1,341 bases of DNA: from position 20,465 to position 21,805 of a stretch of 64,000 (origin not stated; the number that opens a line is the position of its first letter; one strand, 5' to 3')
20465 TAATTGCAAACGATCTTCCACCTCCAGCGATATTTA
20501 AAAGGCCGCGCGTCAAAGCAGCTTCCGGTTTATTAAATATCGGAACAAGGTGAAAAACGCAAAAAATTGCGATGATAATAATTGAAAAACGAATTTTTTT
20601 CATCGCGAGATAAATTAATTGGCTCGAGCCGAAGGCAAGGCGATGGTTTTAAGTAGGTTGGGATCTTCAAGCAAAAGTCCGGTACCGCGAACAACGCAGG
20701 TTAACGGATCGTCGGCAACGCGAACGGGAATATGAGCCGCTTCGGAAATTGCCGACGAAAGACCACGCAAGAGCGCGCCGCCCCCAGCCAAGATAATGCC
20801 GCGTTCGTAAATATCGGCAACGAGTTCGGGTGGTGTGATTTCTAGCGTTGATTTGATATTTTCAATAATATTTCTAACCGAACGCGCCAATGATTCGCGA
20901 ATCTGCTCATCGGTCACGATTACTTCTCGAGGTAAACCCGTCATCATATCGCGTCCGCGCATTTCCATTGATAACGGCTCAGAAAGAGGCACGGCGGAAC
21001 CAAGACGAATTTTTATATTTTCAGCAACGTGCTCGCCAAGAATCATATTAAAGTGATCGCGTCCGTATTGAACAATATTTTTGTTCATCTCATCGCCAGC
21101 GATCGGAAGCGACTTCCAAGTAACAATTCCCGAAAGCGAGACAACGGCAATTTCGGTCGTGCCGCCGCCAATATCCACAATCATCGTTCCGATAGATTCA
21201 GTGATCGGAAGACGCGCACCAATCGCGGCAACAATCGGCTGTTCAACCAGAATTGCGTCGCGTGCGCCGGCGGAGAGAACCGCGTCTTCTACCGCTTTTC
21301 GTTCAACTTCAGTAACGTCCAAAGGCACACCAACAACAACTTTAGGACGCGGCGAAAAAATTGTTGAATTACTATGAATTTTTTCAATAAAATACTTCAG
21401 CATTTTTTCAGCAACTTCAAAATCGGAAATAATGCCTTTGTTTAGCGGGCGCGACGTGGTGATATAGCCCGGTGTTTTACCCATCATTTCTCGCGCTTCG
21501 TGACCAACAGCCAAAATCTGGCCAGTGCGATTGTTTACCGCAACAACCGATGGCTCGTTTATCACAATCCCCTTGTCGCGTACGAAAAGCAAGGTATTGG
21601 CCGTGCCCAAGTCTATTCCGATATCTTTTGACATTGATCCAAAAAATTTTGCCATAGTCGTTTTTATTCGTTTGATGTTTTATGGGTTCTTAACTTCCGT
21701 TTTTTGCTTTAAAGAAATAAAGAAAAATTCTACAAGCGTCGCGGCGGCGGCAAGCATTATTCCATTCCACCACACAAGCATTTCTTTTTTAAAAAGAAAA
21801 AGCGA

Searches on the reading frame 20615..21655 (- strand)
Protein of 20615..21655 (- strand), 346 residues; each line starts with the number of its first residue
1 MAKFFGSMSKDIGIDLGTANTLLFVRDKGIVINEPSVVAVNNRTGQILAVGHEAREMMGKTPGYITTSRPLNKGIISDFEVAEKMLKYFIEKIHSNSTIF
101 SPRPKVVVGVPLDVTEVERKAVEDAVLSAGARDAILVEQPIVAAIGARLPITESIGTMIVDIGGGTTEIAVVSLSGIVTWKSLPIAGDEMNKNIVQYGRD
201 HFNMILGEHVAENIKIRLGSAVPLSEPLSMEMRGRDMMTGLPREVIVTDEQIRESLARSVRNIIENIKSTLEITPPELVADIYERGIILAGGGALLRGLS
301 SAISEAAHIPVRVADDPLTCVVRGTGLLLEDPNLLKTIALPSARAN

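Call 84: search_protein_families(library=pfam, proteins=[window:20615-21655:-], max_evalue=0.00001)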
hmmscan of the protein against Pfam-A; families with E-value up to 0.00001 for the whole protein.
window:20615-21655:- (346 aa): 4 families
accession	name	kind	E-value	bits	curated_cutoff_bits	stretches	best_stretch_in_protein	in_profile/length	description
PF06723.19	MreB_Mbl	-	1.9e-134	448.1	27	1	9-335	1-325/327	MreB/Mbl protein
PF14450.12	FtsA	-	3.9e-12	47.1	31.8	1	159-315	2-111/127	Cell division protein FtsA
PF00022.25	Actin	-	1.3e-08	34.3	27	0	34-197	30-186/410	Actin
PF00012.26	HSP70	-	1.7e-07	30.3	20.6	1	104-215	134-239/599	Hsp70 protein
